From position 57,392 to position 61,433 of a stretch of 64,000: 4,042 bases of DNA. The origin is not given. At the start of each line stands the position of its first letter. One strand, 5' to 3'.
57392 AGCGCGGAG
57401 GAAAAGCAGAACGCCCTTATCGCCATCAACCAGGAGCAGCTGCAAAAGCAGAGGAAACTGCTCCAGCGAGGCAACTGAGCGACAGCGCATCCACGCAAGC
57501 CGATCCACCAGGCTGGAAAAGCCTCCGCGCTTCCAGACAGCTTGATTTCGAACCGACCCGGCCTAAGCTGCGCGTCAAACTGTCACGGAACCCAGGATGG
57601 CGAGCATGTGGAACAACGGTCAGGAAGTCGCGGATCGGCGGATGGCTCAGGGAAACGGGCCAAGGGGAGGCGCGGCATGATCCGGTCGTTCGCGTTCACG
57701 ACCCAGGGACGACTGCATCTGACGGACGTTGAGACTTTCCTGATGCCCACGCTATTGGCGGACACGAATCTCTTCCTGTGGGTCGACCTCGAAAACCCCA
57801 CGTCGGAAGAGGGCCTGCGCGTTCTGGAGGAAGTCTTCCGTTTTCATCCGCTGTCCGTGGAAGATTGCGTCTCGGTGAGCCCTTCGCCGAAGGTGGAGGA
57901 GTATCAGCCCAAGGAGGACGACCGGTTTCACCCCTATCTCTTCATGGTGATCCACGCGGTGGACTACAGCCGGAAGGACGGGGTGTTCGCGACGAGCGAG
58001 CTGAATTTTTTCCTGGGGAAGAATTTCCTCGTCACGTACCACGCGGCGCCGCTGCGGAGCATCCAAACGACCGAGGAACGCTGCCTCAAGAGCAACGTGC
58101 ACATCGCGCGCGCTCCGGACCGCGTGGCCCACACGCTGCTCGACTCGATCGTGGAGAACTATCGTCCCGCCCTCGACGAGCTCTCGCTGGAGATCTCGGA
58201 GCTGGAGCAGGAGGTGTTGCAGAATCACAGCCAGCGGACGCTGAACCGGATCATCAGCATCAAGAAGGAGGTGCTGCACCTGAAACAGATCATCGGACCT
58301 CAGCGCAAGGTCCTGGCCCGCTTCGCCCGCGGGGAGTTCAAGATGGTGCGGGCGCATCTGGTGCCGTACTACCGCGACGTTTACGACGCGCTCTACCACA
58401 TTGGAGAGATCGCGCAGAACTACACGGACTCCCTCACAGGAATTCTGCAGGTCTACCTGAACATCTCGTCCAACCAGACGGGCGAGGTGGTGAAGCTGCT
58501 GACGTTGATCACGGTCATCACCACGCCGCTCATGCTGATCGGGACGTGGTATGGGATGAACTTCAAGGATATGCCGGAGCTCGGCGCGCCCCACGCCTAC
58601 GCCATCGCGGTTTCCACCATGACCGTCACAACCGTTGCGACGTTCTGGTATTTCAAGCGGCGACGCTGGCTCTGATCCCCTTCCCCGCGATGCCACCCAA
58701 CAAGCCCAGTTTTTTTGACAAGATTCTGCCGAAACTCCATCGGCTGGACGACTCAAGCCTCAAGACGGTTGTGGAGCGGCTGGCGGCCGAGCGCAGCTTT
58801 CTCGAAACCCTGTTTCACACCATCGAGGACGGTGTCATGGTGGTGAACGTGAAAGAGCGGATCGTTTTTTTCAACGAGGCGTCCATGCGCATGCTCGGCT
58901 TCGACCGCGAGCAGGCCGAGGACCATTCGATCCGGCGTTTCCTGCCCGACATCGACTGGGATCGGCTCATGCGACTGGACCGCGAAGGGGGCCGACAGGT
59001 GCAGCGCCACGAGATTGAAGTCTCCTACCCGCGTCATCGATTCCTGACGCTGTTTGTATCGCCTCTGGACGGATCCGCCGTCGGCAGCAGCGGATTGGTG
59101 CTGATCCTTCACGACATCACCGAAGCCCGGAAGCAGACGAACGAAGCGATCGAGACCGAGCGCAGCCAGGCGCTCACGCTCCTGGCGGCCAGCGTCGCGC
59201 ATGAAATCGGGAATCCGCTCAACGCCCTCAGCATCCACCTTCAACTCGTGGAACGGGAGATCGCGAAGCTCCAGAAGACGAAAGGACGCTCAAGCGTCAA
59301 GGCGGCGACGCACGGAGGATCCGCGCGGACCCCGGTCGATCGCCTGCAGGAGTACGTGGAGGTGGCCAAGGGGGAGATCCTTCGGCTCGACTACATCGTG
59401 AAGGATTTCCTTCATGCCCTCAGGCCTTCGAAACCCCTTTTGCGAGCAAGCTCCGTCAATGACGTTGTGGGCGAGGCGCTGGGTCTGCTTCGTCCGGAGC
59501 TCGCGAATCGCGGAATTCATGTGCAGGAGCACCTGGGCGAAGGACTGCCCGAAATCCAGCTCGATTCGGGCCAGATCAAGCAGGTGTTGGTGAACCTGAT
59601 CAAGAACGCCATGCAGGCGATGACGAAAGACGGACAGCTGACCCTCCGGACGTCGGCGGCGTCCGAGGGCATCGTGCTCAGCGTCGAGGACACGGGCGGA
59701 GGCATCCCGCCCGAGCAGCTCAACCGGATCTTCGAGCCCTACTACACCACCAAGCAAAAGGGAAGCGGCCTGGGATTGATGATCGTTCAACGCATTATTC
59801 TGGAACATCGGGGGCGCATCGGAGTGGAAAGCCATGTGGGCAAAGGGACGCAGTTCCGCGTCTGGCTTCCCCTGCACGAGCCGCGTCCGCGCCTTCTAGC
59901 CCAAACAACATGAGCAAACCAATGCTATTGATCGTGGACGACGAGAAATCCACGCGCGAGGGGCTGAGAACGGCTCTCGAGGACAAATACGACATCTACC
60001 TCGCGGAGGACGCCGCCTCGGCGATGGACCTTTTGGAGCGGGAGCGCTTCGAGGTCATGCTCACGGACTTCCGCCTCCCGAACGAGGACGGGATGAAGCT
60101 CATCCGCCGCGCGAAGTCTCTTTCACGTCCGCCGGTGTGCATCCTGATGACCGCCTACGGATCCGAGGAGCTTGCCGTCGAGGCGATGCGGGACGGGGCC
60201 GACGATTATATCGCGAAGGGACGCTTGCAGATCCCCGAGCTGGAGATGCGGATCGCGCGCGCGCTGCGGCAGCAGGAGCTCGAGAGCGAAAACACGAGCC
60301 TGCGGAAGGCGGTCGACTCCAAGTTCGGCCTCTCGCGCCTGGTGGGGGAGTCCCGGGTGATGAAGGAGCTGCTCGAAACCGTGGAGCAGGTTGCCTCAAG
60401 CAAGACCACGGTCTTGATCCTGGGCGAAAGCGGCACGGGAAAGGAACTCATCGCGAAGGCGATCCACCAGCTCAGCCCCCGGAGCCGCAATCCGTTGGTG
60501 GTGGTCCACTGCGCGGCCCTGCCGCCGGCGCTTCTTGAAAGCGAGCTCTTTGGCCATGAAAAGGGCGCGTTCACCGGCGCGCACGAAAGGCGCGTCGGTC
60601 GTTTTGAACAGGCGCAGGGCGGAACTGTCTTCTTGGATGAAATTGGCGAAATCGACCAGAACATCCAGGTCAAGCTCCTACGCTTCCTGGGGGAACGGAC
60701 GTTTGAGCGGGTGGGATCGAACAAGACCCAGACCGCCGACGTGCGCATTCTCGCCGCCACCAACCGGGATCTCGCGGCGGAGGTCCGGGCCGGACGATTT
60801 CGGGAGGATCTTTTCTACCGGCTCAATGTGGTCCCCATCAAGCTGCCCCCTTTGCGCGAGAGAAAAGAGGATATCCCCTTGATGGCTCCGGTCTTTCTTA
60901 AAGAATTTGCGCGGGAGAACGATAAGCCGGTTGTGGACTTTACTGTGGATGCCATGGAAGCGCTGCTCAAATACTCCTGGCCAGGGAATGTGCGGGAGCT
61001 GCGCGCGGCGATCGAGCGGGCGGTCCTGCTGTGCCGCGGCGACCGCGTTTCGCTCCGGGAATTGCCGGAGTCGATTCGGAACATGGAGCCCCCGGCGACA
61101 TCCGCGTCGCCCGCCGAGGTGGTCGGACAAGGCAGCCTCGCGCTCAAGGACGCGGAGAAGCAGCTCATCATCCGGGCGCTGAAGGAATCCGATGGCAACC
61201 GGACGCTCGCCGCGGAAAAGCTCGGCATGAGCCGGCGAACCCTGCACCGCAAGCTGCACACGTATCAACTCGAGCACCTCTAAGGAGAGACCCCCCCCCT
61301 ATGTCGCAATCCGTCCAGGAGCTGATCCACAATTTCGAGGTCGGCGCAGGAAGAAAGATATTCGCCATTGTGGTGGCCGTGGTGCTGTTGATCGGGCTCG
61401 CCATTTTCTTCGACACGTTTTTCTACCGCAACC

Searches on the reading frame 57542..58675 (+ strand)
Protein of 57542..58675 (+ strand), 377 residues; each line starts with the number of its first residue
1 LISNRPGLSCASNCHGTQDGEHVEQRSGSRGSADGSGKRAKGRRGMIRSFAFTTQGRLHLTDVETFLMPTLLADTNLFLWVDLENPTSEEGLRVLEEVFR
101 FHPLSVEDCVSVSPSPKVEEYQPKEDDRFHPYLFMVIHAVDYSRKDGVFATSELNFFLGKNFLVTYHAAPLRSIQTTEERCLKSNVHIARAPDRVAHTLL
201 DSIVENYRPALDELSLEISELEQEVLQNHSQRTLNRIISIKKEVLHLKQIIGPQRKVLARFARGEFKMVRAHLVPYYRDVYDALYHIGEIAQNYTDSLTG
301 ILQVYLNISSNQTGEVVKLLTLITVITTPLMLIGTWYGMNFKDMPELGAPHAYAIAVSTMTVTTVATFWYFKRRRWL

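Call 50: search_protein_families(library=pfam, proteins=[window:57542-58675:+], max_evalue=0.001)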
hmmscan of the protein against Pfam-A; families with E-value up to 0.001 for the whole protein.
window:57542-58675:+ (377 aa): 1 family
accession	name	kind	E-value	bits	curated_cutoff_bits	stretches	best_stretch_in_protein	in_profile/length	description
PF01544.23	CorA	-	4e-61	207.3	27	1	78-373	4-292/292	CorA-like Mg2+ transporter protein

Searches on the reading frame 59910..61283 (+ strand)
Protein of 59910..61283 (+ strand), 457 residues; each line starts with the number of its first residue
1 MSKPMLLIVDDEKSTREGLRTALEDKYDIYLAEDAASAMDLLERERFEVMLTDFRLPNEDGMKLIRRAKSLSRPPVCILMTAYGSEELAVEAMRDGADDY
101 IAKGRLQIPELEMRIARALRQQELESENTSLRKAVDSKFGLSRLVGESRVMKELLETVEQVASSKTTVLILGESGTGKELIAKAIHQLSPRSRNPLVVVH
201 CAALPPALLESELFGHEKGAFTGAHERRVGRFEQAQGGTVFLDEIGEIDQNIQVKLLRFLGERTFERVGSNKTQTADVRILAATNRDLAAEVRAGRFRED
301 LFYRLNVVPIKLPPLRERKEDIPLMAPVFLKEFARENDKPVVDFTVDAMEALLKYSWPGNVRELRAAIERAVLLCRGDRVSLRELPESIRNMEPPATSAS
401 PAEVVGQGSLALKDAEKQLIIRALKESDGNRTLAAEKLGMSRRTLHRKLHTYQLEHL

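Call 50: search_protein_families(library=pfam, proteins=[window:59910-61283:+], max_evalue=0.001)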
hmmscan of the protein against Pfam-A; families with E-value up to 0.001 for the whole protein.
window:59910-61283:+ (457 aa): 11 families
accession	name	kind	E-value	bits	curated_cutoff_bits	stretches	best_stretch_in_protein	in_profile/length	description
PF00158.32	Sigma54_activat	-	1.7e-71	239.7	20.2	1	144-311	1-168/168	Sigma-54 interaction domain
PF25601.1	AAA_lid_14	-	8.2e-27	93.3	27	1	316-398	1-83/87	AAA+ ATPase lid domain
PF14532.12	Sigma54_activ_2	-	1.2e-23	84.3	25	1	145-315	1-138/138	Sigma-54 interaction domain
PF00072.30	Response_reg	-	8.6e-22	77.8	30.2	1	7-104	2-100/111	Response regulator receiver domain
PF02954.25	HTH_8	-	6.6e-15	55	22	1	412-451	2-41/42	Bacterial regulatory protein, Fis family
PF07728.20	AAA_5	-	1.3e-07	32.1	22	1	168-286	2-123/139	AAA domain (dynein-related subfamily)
PF01078.27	Mg_chelatase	-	2.5e-06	27.5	20.3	0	223-286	93-158/207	Magnesium chelatase, subunit ChlI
PF18024.7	HTH_50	-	5.9e-06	26.3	27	1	413-454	9-49/50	Helix-turn-helix domain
PF07724.20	AAA_2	-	1.9e-05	25.2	27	1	165-293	3-132/166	AAA domain (Cdc48 subfamily)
PF00004.35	AAA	-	0.0003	21.7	21.2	1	168-302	1-128/131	ATPase family associated with various cellular activities (AAA)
PF13191.12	AAA_16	-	0.00093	20.2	32.6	0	143-200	1-59/167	AAA ATPase domain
